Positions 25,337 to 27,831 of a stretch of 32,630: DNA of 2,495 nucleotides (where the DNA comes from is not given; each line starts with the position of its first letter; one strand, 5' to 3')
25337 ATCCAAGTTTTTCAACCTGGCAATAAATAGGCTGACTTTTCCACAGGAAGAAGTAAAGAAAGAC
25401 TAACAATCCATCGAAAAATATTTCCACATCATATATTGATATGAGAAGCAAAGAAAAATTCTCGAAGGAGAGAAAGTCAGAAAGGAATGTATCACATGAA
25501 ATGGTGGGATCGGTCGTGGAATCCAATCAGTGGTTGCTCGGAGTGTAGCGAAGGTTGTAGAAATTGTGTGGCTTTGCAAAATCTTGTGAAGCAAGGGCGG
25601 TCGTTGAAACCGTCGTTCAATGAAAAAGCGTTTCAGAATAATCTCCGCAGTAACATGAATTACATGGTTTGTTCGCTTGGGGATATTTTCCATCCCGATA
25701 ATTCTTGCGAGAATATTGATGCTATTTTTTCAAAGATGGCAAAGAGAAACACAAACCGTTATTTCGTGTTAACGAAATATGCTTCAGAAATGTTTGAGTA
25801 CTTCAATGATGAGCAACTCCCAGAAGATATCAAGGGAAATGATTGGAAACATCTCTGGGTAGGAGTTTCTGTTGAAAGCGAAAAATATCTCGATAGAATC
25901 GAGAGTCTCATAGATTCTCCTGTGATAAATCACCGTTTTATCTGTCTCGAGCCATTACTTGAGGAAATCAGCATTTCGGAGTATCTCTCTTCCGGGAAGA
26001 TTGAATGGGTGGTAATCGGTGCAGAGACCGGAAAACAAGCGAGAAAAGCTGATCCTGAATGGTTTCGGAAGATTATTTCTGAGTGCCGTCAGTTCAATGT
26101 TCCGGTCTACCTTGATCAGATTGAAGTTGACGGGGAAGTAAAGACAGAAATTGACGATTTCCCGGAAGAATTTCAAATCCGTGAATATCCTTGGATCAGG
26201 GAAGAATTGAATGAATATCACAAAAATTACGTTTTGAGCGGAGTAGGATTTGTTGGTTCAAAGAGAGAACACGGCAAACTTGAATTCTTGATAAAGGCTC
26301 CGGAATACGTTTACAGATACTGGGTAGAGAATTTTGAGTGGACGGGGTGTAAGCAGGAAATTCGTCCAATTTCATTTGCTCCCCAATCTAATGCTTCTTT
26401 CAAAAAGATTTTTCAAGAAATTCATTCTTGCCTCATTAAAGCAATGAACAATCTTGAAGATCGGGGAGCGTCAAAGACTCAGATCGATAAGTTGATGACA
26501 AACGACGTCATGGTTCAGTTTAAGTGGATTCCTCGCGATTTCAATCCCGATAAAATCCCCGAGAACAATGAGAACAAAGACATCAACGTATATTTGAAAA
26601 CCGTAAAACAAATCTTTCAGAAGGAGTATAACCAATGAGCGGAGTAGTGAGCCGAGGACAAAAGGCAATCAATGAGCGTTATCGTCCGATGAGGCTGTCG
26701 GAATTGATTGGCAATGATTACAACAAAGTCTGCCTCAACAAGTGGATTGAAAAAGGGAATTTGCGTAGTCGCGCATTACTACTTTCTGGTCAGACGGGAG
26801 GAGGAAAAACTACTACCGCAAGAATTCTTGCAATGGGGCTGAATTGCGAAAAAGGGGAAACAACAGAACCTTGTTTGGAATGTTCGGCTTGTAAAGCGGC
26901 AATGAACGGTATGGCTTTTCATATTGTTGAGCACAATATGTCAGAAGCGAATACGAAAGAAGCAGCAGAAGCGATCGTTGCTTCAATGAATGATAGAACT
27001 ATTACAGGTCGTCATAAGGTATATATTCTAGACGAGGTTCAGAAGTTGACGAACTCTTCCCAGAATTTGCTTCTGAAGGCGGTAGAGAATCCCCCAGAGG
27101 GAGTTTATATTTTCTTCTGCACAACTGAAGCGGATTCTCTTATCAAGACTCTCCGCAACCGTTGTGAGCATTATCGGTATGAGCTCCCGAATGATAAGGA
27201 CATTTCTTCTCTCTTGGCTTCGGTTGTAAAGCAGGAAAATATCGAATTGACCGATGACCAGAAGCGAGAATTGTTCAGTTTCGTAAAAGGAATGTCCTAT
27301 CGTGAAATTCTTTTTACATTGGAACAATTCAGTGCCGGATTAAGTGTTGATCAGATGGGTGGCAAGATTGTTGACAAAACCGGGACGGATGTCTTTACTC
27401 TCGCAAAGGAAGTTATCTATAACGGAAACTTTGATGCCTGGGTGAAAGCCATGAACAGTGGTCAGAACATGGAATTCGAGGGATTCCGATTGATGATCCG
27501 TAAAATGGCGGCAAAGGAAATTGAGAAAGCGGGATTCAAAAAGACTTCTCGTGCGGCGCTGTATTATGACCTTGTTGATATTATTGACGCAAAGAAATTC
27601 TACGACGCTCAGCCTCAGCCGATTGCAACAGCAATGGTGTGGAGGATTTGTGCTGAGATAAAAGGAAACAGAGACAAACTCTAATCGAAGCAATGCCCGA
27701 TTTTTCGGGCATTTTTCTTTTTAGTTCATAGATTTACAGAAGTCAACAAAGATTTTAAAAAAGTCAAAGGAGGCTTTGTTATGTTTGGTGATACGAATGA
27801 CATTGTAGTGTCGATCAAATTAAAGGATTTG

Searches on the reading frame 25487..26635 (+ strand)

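Call 19: search_protein_families(library=pfam, proteins=[window:25487-26635:+], max_evalue=0.01)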
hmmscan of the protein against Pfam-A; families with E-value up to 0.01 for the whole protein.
window:25487-26635:+ (383 aa): 1 family
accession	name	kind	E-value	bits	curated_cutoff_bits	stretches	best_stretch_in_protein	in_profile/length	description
PF07505.17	DUF5131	-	8.4e-42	143.8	28.9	1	4-212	4-215/243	Protein of unknown function (DUF5131)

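Call 20: search_protein_families(library=phrogs, proteins=[window:25487-26635:+], max_evalue=0.001)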
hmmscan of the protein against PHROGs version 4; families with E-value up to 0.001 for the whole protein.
window:25487-26635:+ (383 aa): 1 family
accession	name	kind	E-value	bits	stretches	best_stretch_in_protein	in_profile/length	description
phrog_2045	-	unknown function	2e-47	163.1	1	5-222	8-241/299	-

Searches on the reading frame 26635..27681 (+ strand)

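Call 19: search_protein_families(library=pfam, proteins=[window:26635-27681:+], max_evalue=0.01)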
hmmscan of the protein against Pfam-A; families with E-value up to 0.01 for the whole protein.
window:26635-27681:+ (349 aa): 15 families
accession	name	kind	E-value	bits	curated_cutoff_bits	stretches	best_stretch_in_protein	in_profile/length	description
PF13177.12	DNA_pol3_delta2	-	1.7e-31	109.9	27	1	34-181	9-156/161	DNA polymerase III, delta subunit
PF00004.35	AAA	-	4.4e-09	37.3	21.2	1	48-180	1-126/131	ATPase family associated with various cellular activities (AAA)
PF13401.12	AAA_22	-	2.1e-08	35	27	1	46-151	6-109/130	AAA domain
PF05496.18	RuvB_N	-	5.4e-07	30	27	1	17-88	2-76/159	Holliday junction DNA helicase RuvB P-loop domain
PF13245.12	AAA_19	-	2.1e-05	25.1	25.1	1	42-151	8-115/134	AAA domain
PF03215.21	Rad17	-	0.00056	20.3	23.8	1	14-169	11-178/186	Rad17 P-loop domain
PF13191.12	AAA_16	-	0.0015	19.5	32.6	0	45-156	24-162/167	AAA ATPase domain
PF13173.12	AAA_14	-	0.0015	19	27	1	46-161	3-95/129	AAA domain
PF07724.20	AAA_2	-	0.0026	18.3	27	0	48-152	6-101/166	AAA domain (Cdc48 subfamily)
PF20720.3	nSTAND3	-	0.0029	17.8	27.2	1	45-71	17-43/155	Novel STAND NTPase 3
PF13604.12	AAA_30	-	0.0042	17.3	27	1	46-152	19-114/191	AAA domain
PF07728.20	AAA_5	-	0.0052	17.2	22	0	48-152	2-92/139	AAA domain (dynein-related subfamily)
PF06414.18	Zeta_toxin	-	0.0067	16.3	22.3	0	45-68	16-39/199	Zeta toxin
PF06207.16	DUF1002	-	0.0078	16.3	26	0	165-225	150-208/220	Protein of unknown function (DUF1002)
PF04851.21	ResIII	-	0.0092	16.3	22.5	0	27-67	5-45/164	Type III restriction enzyme, res subunit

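Call 20: search_protein_families(library=phrogs, proteins=[window:26635-27681:+], max_evalue=0.001)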
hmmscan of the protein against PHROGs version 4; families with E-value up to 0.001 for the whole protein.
window:26635-27681:+ (349 aa): 6 families
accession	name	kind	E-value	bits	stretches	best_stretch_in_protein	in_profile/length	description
phrog_5846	-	DNA, RNA and nucleotide metabolism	1.3e-46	160.6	1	11-232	5-202/380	clamp loader of DNA polymerase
phrog_168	-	DNA, RNA and nucleotide metabolism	1.1e-26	95.3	1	7-296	6-271/314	clamp loader of DNA polymerase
phrog_11838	-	DNA, RNA and nucleotide metabolism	2.4e-18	67.5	2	14-72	9-67/420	clamp loader of DNA polymerase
phrog_22983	-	unknown function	6.6e-10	40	1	109-194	21-108/324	-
phrog_3757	-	unknown function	2.6e-06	28.1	0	144-225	214-296/367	-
phrog_7998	-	unknown function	0.0001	22.6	1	44-152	39-144/339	-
